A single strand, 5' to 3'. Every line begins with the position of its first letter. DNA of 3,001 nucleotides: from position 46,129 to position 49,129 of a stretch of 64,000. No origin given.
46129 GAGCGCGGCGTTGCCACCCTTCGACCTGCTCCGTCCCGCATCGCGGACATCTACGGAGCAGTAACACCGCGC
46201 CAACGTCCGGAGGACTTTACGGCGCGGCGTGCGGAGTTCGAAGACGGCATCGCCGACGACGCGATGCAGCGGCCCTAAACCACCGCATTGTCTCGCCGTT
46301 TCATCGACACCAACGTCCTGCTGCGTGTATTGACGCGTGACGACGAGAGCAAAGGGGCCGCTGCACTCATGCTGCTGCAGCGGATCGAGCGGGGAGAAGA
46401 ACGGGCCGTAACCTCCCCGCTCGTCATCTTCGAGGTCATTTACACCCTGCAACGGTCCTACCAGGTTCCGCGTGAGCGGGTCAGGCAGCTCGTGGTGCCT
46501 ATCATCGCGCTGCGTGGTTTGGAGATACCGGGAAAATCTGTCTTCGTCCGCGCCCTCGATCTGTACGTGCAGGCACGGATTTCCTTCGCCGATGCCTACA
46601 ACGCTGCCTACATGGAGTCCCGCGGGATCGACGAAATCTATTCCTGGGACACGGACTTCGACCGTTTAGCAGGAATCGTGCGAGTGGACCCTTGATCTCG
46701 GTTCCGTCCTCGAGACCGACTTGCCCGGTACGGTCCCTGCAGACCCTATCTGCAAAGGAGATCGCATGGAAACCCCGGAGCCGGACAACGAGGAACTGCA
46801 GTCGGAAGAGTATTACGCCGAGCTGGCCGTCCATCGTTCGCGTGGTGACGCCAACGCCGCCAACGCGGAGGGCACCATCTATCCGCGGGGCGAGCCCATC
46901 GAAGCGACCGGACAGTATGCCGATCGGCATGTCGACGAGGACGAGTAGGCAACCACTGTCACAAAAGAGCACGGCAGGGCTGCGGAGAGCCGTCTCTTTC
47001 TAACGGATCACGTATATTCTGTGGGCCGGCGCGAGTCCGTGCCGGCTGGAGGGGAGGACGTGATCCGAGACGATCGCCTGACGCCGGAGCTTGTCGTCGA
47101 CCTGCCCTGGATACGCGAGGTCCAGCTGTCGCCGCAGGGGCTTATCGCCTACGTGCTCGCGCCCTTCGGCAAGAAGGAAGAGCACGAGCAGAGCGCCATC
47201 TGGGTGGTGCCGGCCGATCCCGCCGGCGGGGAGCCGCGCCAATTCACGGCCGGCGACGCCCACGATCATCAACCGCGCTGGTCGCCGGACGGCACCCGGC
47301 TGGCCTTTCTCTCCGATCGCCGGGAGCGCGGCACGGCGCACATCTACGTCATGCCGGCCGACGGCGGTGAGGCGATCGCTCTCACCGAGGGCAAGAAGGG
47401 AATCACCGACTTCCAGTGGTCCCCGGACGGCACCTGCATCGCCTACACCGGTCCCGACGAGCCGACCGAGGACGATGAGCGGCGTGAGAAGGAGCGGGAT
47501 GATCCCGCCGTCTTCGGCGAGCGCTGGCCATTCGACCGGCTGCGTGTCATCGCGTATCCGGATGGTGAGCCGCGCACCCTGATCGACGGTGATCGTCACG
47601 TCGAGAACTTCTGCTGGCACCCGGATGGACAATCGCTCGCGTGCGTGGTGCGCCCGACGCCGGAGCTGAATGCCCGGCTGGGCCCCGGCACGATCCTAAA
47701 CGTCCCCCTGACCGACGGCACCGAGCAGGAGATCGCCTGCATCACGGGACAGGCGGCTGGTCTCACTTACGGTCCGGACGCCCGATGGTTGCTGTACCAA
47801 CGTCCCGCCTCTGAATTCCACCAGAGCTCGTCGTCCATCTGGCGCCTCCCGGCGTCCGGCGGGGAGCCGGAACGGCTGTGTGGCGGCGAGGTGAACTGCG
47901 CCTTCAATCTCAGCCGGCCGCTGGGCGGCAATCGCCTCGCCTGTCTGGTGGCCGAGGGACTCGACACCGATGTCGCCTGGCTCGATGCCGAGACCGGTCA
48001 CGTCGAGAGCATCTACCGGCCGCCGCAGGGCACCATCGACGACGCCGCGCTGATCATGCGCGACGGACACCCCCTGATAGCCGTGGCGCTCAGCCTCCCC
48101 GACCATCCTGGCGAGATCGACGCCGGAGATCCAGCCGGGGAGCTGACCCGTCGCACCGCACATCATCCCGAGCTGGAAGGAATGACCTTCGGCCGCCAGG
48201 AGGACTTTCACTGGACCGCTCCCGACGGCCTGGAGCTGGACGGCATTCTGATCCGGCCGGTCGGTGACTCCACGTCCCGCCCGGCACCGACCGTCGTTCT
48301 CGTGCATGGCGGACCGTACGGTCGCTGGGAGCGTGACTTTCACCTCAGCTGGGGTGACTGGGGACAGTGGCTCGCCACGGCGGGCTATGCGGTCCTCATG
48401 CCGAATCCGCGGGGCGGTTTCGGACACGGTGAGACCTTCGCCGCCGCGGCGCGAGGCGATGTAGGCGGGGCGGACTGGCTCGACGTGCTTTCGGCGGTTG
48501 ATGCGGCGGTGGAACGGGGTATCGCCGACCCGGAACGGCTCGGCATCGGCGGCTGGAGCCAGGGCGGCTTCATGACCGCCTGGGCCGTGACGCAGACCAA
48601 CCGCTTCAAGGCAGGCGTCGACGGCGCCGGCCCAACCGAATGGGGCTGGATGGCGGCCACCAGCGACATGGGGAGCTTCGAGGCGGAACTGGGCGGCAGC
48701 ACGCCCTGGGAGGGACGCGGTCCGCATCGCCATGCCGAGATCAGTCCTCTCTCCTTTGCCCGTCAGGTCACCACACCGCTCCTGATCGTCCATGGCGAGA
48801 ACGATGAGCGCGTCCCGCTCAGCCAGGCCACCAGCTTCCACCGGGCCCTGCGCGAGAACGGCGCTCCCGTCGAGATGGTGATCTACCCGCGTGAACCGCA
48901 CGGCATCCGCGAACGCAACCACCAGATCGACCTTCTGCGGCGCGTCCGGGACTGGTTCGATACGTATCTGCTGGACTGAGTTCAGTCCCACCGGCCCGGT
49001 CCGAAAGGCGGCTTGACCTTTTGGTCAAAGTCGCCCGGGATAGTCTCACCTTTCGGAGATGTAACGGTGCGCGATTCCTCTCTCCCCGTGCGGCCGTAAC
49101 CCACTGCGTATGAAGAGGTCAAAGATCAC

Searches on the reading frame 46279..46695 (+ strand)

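Call 102: search_protein_families(library=pfam, proteins=[window:46279-46695:+], max_evalue=0.001)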
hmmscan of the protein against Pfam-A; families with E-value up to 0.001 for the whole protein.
window:46279-46695:+ (138 aa): 1 family
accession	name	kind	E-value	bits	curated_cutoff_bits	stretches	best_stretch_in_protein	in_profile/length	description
PF01850.27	PIN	-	2.1e-16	61.1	23.6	1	8-132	2-119/120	PIN domain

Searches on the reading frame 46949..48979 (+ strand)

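Call 10: search_protein_families(library=pfam, proteins=[window:46949-48979:+], max_evalue=0.0001)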
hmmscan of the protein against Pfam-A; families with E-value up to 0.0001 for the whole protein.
window:46949-48979:+ (676 aa): 8 families
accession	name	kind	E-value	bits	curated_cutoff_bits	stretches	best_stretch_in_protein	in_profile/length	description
PF00326.27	Peptidase_S9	-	1.2e-50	172.4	22.6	1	473-674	8-210/213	Prolyl oligopeptidase family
PF07676.18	PD40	-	1.4e-15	57.2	20.9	1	97-134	2-38/38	WD40-like Beta Propeller Repeat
PF20434.5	BD-FAE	-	1.5e-10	41.4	26.8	1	442-634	9-215/215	BD-FAE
PF01738.24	DLH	-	3.6e-10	40.2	21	1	470-659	32-194/217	Dienelactone hydrolase family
PF02129.25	Peptidase_S15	-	4.2e-07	30.4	23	0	426-565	1-132/262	X-Pro dipeptidyl-peptidase (S15 family)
PF00561.26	Abhydrolase_1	-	1e-05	25.8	25.8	0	447-549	1-89/245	alpha/beta hydrolase fold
PF02230.22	Abhydrolase_2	-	1.4e-05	25.5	23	0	604-656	152-204/217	Phospholipase/Carboxylesterase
PF12146.15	Hydrolase_4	-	6.9e-05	22.7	27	0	604-652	187-233/239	Serine aminopeptidase, S33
